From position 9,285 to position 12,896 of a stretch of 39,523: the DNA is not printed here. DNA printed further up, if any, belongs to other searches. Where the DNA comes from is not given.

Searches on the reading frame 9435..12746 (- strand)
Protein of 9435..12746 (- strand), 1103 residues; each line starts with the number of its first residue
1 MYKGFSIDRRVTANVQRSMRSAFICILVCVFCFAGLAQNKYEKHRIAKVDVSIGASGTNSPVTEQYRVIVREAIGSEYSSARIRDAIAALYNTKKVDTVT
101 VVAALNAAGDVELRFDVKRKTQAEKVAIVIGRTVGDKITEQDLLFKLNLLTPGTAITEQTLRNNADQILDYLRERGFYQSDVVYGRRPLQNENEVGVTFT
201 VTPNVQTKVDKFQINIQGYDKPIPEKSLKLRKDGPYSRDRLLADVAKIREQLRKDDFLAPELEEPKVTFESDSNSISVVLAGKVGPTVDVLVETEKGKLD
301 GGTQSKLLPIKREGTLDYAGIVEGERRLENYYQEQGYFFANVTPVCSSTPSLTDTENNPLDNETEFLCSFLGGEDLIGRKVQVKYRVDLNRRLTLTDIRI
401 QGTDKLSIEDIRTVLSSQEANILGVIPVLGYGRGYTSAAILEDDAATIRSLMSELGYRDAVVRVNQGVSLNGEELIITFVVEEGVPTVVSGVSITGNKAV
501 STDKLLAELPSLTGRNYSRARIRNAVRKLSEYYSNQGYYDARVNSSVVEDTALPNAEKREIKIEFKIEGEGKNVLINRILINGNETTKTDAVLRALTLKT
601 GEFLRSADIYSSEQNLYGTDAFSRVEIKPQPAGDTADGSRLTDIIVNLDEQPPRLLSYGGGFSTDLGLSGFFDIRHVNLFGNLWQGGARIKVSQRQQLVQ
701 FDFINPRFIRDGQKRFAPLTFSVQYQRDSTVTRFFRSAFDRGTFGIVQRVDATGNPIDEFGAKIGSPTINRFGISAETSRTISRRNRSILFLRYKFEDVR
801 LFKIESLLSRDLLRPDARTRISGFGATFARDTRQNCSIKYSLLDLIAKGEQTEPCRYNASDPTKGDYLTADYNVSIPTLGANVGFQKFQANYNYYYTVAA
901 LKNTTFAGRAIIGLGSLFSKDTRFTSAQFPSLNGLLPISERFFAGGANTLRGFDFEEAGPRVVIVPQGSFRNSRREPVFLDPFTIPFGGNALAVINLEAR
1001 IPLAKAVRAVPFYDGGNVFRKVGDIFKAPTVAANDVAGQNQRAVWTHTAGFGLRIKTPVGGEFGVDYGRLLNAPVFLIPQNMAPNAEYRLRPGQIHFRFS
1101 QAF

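Call 63: search_protein_families(library=pfam, proteins=[window:9435-12746:-], max_evalue=0.001)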
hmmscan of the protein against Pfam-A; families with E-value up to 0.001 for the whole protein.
window:9435-12746:- (1103 aa): 4 families
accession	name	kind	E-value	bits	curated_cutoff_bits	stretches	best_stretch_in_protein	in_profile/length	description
PF07244.20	POTRA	-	3.2e-49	166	21.3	5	488-568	2-77/79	Surface antigen variable number repeat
PF01103.29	Omp85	-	1.2e-34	120.8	24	1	678-1069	1-304/325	Omp85 superfamily domain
PF08479.16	POTRA_2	-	1.6e-09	37.9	24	1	489-543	3-57/76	POTRA domain, ShlB-type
PF08478.15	POTRA_1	-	8.4e-06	26.4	23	0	576-616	3-43/69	POTRA domain, FtsQ-type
